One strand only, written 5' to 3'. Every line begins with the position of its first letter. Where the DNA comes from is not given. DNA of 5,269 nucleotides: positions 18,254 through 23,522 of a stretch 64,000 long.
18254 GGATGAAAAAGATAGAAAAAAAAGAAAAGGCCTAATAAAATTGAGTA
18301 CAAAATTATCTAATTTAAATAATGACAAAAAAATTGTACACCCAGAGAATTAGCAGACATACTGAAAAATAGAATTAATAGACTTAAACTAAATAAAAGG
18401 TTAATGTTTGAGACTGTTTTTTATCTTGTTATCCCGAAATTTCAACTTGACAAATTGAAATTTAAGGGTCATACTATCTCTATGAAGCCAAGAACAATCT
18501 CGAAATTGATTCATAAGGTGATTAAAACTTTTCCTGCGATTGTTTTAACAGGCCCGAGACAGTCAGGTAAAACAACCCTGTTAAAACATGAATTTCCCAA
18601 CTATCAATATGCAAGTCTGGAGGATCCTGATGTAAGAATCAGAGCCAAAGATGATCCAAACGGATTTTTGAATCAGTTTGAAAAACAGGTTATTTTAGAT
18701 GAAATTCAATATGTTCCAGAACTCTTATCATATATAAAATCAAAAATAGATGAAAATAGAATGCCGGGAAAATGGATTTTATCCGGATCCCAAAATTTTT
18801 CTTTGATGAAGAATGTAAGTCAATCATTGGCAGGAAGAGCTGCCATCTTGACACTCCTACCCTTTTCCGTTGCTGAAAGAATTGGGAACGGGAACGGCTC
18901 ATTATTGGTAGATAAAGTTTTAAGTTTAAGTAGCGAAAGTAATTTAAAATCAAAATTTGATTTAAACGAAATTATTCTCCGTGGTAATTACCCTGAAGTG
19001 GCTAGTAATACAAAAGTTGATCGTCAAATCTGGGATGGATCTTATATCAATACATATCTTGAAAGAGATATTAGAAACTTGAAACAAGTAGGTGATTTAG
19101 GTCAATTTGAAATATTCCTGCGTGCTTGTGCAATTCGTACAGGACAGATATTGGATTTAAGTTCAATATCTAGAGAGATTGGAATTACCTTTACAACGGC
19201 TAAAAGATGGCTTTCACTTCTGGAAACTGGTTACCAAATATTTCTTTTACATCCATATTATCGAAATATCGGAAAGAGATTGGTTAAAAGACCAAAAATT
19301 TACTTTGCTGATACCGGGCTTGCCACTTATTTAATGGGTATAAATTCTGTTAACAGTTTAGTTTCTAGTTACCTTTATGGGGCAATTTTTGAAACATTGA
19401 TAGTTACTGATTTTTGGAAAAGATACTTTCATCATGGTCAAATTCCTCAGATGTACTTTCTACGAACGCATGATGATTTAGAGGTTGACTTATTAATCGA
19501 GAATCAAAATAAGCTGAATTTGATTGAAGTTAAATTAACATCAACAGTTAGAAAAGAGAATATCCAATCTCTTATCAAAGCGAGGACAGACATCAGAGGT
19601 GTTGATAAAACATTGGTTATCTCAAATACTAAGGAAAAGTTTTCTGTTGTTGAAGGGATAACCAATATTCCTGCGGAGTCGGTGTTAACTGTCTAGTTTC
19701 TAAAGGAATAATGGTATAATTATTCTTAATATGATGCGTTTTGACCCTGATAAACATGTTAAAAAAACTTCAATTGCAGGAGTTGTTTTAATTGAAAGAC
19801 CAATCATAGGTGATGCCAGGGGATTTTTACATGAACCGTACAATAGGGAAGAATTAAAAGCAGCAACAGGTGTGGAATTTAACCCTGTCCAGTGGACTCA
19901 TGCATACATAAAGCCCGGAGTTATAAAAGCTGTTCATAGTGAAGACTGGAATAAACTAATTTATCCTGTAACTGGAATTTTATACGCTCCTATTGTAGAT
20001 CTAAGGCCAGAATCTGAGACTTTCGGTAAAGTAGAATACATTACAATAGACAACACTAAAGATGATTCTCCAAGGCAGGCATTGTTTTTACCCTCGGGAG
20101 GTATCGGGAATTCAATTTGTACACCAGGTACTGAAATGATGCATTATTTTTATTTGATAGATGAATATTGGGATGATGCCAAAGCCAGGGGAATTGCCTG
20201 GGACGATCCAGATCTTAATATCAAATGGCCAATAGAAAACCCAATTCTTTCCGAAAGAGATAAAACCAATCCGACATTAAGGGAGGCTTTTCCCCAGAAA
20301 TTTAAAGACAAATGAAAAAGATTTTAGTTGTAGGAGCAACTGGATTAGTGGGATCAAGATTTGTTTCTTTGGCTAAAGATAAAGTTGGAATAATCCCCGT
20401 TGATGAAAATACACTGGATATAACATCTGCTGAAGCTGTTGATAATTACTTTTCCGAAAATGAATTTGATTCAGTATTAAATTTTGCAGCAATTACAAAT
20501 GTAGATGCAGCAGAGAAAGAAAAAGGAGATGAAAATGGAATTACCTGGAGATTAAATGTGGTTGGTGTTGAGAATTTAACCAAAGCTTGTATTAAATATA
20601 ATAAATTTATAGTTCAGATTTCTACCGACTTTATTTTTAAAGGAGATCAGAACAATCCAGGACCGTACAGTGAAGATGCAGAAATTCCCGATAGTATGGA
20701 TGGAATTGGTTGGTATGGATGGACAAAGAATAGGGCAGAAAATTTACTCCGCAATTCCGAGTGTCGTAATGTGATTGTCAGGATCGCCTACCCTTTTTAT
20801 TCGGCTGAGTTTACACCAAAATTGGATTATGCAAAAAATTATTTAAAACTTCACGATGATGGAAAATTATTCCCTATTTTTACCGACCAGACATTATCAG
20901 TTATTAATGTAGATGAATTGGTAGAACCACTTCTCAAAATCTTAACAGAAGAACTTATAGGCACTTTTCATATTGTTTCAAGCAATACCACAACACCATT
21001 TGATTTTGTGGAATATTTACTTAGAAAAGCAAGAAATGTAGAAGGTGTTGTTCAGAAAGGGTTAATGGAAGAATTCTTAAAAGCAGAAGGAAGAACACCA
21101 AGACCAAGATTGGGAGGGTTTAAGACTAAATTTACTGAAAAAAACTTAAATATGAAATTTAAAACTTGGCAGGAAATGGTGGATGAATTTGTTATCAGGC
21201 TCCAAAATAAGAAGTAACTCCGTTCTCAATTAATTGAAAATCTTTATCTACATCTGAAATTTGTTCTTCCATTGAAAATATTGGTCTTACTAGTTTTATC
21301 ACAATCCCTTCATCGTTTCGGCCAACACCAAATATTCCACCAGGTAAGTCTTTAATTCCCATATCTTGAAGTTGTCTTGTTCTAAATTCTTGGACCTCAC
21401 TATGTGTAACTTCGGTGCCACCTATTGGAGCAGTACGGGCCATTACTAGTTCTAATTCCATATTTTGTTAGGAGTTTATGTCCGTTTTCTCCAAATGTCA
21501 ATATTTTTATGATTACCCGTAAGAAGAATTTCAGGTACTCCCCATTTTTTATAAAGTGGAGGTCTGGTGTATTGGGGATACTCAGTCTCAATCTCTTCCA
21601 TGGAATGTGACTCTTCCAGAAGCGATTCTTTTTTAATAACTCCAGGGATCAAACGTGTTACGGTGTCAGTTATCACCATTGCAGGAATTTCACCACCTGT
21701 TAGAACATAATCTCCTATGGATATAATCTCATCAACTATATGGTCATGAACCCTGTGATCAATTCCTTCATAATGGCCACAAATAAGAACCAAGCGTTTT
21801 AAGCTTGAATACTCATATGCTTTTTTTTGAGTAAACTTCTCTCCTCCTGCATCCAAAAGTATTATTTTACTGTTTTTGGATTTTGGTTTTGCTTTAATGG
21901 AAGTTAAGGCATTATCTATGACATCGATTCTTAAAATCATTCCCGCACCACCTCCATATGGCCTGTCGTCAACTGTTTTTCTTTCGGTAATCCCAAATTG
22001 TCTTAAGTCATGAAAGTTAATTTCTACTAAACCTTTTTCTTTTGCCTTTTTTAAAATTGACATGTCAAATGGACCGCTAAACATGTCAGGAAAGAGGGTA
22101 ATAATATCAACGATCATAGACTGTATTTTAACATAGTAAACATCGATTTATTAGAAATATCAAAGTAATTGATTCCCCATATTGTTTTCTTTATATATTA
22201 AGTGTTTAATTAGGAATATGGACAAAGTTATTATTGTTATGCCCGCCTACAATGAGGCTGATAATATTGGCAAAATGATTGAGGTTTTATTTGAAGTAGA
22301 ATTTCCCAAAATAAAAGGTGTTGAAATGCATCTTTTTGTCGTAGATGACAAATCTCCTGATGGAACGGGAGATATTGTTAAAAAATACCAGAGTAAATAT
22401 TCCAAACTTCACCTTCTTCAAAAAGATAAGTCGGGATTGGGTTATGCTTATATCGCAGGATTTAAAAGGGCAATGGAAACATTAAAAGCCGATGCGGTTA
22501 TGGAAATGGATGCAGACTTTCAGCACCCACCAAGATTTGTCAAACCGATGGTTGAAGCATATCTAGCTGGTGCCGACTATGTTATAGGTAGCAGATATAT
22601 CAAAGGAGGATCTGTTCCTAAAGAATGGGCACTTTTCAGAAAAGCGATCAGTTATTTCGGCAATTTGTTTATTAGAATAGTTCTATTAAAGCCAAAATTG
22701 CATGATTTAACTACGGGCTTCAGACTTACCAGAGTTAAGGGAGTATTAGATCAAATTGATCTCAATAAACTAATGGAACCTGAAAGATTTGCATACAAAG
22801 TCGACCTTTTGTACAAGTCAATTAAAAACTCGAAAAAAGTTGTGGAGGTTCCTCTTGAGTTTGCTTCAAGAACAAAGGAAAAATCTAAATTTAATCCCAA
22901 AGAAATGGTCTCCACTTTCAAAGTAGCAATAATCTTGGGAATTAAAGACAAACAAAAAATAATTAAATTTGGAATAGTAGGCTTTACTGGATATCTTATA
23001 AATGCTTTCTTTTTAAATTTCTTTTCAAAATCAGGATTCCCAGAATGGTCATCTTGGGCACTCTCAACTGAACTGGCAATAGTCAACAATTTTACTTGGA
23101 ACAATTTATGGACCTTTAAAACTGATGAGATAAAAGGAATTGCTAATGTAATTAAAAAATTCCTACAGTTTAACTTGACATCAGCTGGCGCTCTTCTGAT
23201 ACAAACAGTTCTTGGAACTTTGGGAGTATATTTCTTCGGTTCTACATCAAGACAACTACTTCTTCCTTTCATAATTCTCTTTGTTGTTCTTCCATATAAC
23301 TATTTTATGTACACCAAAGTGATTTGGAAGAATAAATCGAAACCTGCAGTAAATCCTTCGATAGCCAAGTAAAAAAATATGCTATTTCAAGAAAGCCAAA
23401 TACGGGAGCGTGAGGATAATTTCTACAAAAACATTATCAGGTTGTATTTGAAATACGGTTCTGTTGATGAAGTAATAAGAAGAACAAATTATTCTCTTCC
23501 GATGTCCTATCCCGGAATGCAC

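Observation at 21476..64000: Massive expansion of GT-C (PMT_2/ArnT/YfhO/GT87-like) membrane glycosyltransferases, together with Dpm1-like donors, flippase, methyltransferases and esterase: a candidate elaborate envelope or protein glycosylation system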

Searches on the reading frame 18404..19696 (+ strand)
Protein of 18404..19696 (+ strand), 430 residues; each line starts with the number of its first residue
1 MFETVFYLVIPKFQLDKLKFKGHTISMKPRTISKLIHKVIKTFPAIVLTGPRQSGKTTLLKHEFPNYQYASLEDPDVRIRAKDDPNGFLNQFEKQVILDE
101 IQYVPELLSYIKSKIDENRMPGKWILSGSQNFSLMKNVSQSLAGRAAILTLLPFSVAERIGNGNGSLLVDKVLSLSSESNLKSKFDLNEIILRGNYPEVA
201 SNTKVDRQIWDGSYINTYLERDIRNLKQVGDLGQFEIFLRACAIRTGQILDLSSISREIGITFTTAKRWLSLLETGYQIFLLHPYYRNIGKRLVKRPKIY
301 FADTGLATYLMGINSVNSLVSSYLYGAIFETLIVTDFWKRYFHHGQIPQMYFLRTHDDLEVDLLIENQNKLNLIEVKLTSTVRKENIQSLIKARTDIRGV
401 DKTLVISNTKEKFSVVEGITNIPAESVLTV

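Call 6: search_protein_families(library=pfam, proteins=[window:18404-19696:+], max_evalue=0.01)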
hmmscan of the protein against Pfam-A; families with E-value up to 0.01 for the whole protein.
window:18404-19696:+ (430 aa): 3 families
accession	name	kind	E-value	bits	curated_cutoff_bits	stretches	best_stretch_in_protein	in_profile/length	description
PF13635.12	DUF4143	-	1.2e-42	145.9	28.1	1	220-378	1-159/160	Domain of unknown function (DUF4143)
PF13173.12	AAA_14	-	5.1e-28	98.1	27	1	44-158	3-127/129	AAA domain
PF13401.12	AAA_22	-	0.0019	18.9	27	0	45-62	7-24/130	AAA domain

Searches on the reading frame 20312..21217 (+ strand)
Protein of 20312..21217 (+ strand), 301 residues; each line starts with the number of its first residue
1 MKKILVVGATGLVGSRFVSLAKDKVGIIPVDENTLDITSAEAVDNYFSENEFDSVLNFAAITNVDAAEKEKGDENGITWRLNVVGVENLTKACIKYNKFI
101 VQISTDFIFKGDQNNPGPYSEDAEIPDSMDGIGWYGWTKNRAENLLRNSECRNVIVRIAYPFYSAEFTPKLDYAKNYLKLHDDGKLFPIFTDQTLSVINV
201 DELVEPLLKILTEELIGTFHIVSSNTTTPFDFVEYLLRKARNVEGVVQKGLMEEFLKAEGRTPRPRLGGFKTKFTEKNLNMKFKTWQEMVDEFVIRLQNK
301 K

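Call 6: search_protein_families(library=pfam, proteins=[window:20312-21217:+], max_evalue=0.01)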
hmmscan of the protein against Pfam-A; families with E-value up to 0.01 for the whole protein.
window:20312-21217:+ (301 aa): 5 families
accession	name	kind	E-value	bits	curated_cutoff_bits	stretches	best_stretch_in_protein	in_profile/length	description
PF04321.23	RmlD_sub_bind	-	1.7e-43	149.2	27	1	3-297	2-285/287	RmlD substrate binding domain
PF01370.27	Epimerase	-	1.7e-14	54.3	20.9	1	4-165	1-175/240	NAD dependent epimerase/dehydratase family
PF16363.11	GDP_Man_Dehyd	-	3.9e-07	30.3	27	1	35-148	59-166/332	GDP-mannose 4,6 dehydratase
PF07993.18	NAD_binding_4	-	2.2e-05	24.2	20.1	1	50-159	87-205/258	Male sterility protein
PF02719.21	Polysacc_synt_2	-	5.3e-05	23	20.2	1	35-106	61-129/293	Polysaccharide biosynthesis protein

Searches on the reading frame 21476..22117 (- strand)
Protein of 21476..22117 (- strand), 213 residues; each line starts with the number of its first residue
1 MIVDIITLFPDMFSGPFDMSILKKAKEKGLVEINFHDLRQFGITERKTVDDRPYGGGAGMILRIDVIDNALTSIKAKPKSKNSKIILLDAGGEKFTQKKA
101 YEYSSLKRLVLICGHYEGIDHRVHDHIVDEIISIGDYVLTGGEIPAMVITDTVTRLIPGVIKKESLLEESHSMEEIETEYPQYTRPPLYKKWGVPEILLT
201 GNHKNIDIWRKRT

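Call 3: search_protein_families(library=pfam, proteins=[window:21476-22117:-], max_evalue=0.01)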
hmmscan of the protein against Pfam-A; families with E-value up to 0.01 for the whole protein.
window:21476-22117:- (213 aa): 1 family
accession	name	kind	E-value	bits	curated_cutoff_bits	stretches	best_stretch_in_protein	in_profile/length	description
PF01746.26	tRNA_m1G_MT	-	7.2e-54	182.9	27.3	1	23-212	2-184/195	tRNA (Guanine-1)-methyltransferase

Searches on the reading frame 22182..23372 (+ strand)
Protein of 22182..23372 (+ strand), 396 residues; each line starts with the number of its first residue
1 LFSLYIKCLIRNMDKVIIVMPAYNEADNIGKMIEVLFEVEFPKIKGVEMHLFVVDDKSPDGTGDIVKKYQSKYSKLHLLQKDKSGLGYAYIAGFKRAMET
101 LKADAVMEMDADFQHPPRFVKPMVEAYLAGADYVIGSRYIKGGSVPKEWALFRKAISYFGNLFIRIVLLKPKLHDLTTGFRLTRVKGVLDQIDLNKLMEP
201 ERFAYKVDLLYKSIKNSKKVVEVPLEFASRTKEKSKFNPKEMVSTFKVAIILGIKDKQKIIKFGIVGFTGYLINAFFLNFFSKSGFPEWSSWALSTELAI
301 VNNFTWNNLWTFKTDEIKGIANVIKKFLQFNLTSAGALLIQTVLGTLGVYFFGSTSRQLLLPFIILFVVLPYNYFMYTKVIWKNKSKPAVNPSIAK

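Call 3: search_protein_families(library=pfam, proteins=[window:22182-23372:+], max_evalue=0.01)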
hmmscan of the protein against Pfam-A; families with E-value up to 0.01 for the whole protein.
window:22182-23372:+ (396 aa): 3 families
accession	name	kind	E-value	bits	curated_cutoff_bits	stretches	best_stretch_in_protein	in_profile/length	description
PF00535.33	Glycos_transf_2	-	1.8e-26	93.5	23.3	1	18-186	2-162/168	Glycosyl transferase family 2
PF04138.20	GtrA_DPMS_TM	-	8.5e-16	58.6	26.1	1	262-382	1-117/117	GtrA/DPMS, transmembrane domain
PF13641.12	Glyco_tranf_2_3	-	0.004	17.6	27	1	16-124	3-108/230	Glycosyltransferase like family 2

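Call 42: search_solved_structures(query=window:22182-23372:+, max_evalue=0.001)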
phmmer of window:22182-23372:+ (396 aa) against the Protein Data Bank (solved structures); distinct sequences matched with E-value up to 0.001: 12.
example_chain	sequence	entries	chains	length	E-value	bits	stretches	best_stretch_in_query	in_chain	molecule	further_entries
5mlz_A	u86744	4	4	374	1.9e-47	165.6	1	14-369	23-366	Dolichol monophosphate mannose synthase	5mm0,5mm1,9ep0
5eke_A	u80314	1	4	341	9.4e-08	34.9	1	16-145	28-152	Uncharacterized glycosyltransferase sll0501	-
9nye_A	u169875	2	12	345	1e-07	34.8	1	16-145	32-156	Glycosyltransferase sll0501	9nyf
5ekp_C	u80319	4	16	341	1e-07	34.7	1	16-145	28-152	Uncharacterized glycosyltransferase sll0501 | Glycosyltransferase sll0501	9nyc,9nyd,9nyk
9bhc_C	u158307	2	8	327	5.5e-07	32.4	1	14-176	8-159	Undecaprenyl-phosphate 4-deoxy-4-formamido-L-arabinose transferase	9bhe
8vxh_A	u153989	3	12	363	7.2e-07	32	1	14-176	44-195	Undecaprenyl-phosphate 4-deoxy-4-formamido-L-arabinose transferase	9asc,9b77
9hwj_A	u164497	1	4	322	1.2e-06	31.2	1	12-244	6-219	Undecaprenyl-phosphate 4-deoxy-4-formamido-L-arabinose transferase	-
6yv7_B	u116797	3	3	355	9.5e-05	25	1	15-121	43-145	Glycosyl transferase, family 2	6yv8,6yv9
6yv7_A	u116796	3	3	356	9.6e-05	25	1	15-121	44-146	Glycosyl transferase, family 2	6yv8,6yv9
3bcv_A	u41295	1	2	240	0.00053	22.5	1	14-98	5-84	Putative glycosyltransferase protein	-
5tze_C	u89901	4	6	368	0.00056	22.5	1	16-97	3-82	Glycosyl transferase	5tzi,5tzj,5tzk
5tz8_A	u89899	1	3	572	0.0006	22.4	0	16-97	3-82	Glycosyl transferase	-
